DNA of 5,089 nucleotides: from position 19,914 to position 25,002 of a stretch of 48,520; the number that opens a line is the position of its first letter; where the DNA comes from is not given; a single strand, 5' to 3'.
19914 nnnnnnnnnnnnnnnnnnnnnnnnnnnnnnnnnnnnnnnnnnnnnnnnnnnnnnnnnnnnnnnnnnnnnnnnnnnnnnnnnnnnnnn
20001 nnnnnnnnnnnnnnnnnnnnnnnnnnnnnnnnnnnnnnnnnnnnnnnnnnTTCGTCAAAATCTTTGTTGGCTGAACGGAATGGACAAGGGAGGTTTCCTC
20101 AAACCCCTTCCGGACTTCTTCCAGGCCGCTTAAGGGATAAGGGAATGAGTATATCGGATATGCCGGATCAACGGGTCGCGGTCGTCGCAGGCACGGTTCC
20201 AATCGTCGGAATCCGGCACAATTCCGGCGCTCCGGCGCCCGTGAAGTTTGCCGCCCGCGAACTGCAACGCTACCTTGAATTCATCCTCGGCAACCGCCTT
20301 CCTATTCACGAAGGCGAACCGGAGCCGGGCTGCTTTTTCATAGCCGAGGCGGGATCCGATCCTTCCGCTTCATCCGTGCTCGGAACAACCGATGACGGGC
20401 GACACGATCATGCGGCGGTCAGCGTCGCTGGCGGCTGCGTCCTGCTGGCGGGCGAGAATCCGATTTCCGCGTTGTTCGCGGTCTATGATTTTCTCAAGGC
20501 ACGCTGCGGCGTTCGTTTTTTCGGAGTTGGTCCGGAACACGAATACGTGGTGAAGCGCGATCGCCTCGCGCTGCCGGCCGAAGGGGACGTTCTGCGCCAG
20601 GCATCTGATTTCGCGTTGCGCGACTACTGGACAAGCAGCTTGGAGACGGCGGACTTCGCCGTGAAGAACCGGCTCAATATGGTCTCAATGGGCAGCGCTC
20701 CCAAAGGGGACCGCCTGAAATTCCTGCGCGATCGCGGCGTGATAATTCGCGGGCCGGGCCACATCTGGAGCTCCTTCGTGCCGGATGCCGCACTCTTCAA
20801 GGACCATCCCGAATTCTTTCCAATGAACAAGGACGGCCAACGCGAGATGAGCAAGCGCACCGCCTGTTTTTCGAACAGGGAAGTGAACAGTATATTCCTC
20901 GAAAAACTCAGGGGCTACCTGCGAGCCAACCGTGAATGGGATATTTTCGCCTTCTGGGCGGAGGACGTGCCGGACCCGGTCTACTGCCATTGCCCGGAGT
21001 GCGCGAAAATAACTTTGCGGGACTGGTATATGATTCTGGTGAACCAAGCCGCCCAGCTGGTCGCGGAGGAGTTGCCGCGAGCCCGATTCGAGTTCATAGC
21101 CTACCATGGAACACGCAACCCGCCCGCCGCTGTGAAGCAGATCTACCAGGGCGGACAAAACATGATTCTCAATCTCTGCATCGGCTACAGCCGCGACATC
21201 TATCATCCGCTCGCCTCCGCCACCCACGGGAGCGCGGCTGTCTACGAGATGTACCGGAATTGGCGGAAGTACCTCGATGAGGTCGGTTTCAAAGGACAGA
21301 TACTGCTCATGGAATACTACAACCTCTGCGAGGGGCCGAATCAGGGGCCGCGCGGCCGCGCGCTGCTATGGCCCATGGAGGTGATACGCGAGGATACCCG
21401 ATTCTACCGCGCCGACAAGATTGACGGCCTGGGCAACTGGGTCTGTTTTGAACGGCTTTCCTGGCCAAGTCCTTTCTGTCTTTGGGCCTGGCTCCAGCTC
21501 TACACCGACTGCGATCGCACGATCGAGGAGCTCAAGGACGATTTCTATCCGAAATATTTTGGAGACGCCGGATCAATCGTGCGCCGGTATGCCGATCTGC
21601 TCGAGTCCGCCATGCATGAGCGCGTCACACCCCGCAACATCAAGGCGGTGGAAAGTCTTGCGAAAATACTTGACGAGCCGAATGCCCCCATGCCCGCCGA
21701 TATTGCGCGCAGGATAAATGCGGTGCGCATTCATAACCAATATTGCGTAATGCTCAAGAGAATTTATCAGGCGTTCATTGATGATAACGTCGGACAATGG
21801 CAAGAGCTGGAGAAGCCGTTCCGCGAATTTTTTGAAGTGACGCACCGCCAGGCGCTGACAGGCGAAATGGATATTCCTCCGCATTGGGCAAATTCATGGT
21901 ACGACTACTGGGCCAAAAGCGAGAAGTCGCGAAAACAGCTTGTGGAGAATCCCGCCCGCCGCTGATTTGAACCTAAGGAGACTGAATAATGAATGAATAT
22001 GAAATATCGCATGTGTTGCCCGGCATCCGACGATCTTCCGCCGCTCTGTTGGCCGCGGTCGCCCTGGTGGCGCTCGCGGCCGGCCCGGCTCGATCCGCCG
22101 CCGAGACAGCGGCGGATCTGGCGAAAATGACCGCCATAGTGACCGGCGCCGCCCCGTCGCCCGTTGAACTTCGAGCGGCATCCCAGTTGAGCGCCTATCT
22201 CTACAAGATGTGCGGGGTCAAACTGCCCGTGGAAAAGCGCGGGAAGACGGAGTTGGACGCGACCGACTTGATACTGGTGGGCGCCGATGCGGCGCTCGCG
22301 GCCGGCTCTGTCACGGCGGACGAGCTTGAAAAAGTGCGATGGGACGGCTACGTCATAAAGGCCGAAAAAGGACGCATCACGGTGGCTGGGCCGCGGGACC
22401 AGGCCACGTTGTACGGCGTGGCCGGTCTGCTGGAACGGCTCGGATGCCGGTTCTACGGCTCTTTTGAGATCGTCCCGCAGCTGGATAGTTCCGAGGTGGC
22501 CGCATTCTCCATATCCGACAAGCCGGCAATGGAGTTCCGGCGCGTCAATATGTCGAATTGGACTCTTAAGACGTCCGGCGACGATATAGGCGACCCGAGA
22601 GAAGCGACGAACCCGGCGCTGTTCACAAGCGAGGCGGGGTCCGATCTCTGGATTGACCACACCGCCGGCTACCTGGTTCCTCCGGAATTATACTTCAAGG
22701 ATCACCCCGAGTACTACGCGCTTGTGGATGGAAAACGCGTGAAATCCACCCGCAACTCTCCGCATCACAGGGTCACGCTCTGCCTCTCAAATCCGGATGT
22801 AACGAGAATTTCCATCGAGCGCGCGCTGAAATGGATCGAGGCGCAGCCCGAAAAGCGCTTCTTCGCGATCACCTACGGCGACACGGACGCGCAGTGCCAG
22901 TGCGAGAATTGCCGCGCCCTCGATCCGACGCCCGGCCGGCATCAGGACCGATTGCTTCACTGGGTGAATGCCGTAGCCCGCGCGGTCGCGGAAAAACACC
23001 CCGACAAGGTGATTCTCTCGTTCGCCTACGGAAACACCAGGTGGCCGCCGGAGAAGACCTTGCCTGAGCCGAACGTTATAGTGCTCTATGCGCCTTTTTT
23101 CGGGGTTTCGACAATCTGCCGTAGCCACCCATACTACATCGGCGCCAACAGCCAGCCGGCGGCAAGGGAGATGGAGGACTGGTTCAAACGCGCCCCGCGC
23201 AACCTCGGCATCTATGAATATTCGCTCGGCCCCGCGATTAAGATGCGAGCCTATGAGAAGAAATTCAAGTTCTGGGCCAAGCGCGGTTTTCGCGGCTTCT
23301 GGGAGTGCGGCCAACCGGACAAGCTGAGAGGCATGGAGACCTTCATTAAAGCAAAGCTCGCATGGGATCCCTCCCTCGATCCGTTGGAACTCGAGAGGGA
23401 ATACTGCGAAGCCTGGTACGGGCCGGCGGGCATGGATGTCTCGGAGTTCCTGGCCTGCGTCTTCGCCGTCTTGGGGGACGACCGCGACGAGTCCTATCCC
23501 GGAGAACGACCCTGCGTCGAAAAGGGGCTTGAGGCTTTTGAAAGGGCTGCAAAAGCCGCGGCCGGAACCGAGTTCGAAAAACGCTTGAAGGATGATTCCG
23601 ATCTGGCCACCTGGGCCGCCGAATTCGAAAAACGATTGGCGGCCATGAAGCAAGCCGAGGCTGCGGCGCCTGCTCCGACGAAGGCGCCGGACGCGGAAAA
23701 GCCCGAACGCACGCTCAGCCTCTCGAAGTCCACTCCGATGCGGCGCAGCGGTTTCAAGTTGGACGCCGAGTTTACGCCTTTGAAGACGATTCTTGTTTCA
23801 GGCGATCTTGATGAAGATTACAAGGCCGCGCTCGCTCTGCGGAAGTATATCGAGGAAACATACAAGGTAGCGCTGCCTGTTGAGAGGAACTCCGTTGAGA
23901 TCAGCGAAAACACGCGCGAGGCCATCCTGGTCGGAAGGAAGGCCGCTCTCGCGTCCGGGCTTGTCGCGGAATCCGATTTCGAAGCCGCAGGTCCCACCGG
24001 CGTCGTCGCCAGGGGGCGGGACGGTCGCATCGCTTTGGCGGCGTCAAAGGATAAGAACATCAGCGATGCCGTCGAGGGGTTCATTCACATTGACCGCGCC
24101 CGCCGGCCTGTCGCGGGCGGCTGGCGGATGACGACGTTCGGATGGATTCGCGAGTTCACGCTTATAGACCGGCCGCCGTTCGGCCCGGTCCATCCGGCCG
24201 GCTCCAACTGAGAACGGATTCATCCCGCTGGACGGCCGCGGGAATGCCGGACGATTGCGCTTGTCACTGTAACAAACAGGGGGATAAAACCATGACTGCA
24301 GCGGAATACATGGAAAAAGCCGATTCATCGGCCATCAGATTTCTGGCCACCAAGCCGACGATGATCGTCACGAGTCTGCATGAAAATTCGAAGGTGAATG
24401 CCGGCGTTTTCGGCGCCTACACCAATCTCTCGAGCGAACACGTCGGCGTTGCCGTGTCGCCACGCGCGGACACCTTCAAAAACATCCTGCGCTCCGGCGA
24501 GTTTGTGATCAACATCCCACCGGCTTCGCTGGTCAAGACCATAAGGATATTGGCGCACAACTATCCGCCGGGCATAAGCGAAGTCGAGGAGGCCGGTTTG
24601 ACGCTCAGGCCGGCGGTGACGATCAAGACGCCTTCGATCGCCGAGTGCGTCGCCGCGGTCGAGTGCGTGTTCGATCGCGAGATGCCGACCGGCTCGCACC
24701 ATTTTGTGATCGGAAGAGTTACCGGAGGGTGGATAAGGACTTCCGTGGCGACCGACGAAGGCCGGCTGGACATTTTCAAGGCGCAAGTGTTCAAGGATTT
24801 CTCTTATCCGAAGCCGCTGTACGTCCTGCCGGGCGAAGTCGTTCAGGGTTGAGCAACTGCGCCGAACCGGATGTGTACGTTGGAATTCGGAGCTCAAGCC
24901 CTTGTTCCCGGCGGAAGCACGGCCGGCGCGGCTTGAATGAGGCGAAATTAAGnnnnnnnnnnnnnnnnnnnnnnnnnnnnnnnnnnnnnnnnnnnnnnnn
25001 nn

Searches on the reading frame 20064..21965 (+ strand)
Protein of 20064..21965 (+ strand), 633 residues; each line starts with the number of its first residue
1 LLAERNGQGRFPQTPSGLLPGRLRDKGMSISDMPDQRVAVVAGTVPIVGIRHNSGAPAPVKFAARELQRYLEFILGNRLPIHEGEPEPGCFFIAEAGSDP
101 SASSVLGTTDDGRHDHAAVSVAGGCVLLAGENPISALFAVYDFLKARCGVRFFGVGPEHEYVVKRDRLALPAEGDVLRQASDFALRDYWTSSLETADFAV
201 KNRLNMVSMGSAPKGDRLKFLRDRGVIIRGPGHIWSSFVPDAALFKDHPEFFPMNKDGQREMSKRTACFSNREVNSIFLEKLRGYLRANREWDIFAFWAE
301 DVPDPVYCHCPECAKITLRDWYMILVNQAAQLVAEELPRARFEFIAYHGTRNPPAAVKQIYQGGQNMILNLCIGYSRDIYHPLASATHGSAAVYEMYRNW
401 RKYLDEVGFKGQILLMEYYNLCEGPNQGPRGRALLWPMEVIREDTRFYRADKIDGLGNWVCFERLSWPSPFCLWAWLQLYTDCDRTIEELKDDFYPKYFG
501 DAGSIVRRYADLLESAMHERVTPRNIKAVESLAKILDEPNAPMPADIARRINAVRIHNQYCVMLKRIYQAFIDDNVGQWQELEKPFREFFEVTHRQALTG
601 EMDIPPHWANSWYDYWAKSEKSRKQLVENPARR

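Call 8: search_protein_families(library=pfam, proteins=[window:20064-21965:+], max_evalue=0.001)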
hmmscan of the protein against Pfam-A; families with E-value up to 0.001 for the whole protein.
window:20064-21965:+ (633 aa): 1 family
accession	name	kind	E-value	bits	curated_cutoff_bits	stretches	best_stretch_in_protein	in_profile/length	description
PF16126.11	DUF4838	-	1.6e-26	93.6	26.6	1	159-511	6-325/325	Domain of unknown function (DUF4838)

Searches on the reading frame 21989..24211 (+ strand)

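Call 8: search_protein_families(library=pfam, proteins=[window:21989-24211:+], max_evalue=0.001)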
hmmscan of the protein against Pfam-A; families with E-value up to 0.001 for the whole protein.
window:21989-24211:+ (740 aa): 3 families
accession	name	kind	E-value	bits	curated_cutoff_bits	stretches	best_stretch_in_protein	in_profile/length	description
PF16126.11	DUF4838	-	1.5e-54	185.8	26.6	1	159-488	6-324/325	Domain of unknown function (DUF4838)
PF03648.19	Glyco_hydro_67N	-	6e-07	30.2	24.3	1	43-144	17-117/120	Glycosyl hydrolase family 67 N-terminus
PF02838.20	Glyco_hydro_20b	-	5.1e-05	24.5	26.1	1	42-151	18-108/124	Glycosyl hydrolase family 20, domain 2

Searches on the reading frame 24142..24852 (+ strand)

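Call 9: search_protein_families(library=pfam, proteins=[window:24142-24852:+], max_evalue=0.001)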
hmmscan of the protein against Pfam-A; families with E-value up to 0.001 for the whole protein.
window:24142-24852:+ (236 aa): 1 family
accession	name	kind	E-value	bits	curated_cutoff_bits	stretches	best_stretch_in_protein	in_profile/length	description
PF01613.24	Flavin_Reduct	-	3.6e-24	86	27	1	71-202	6-137/153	Flavin reductase like domain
